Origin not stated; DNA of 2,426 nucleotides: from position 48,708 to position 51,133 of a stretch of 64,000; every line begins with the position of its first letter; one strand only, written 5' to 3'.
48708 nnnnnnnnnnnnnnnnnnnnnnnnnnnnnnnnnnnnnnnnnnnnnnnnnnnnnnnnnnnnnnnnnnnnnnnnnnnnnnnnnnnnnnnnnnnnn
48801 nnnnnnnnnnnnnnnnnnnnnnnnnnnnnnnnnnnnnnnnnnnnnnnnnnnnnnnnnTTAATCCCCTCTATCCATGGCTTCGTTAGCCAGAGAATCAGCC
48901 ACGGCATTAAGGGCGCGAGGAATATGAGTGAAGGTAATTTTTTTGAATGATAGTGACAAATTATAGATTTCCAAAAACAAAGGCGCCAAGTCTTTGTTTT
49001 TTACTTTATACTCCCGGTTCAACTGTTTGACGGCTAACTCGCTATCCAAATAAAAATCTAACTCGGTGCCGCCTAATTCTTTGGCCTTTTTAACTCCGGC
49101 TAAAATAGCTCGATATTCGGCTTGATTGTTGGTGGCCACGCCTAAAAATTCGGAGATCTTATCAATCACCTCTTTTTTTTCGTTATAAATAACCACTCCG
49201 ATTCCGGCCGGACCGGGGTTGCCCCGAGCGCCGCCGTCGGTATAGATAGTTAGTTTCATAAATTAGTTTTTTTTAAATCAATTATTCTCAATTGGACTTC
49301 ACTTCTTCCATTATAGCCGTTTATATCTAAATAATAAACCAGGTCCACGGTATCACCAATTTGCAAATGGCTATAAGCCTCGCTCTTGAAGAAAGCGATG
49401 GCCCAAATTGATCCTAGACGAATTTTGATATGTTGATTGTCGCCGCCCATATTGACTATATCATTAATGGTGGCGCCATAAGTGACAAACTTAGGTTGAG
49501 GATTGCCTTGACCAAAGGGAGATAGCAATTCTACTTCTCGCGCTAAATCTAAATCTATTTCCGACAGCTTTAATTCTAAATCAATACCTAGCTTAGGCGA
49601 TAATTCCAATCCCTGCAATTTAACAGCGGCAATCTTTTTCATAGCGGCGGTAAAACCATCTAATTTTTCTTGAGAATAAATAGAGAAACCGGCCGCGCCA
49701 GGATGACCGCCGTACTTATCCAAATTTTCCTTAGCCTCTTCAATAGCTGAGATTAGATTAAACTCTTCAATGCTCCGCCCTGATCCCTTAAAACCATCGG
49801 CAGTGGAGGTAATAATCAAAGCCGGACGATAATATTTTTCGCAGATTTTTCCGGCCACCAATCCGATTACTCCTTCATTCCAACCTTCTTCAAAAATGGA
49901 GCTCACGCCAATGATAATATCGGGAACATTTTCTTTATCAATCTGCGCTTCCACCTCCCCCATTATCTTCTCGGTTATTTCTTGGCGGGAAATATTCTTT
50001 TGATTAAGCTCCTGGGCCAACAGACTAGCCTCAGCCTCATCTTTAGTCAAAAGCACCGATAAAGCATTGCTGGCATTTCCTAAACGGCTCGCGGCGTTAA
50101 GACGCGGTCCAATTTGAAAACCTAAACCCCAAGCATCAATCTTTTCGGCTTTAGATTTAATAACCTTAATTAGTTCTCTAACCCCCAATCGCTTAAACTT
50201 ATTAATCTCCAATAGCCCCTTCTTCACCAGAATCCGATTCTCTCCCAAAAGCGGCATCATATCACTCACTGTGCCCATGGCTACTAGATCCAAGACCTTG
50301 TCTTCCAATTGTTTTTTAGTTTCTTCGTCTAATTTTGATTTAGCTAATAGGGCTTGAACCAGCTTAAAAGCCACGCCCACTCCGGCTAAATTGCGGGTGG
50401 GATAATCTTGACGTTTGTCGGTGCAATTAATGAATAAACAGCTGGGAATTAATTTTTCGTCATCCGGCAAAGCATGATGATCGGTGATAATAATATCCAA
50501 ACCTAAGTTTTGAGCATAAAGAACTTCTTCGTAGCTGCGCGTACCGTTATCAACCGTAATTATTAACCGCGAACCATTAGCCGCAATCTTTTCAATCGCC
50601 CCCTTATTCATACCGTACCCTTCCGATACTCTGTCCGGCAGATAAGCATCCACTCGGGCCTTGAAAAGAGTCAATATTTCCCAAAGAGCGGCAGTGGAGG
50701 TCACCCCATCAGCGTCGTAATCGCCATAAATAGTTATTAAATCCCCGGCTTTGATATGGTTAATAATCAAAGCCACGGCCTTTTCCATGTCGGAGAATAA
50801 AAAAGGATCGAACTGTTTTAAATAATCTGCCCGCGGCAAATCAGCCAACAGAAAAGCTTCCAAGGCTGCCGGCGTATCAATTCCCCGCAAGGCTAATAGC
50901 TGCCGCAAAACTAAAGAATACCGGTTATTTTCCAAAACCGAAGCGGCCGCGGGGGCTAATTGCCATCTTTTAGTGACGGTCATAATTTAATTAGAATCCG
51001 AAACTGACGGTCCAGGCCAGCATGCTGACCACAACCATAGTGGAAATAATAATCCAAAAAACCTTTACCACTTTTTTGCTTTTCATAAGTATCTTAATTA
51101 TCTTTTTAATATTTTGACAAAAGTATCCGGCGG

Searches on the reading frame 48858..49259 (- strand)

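Call 53: search_protein_families(library=pfam, proteins=[window:48858-49259:-], max_evalue=0.001)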
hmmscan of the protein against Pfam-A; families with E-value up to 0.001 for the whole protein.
window:48858-49259:- (133 aa): 2 families
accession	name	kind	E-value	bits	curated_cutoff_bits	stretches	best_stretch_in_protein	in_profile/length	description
PF13456.12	RVT_3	-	3.1e-25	88.9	21.6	1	7-128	2-123/123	Reverse transcriptase-like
PF00075.30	RNase_H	-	3.1e-13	50.5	25.8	1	2-128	3-139/141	RNase H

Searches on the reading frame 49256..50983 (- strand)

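Call 53: search_protein_families(library=pfam, proteins=[window:49256-50983:-], max_evalue=0.001)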
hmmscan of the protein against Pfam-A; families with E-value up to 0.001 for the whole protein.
window:49256-50983:- (575 aa): 3 families
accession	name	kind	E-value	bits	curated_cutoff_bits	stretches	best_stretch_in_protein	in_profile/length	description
PF17768.7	RecJ_OB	-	5.4e-28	97.6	27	1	467-569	1-107/107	RecJ OB domain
PF01368.27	DHH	-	1.1e-25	90.8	28.1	1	83-238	2-125/125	DHH family, N-terminal domain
PF02272.25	DHHA1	-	2e-14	54.3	25.9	1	363-451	9-99/102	DHHA1 domain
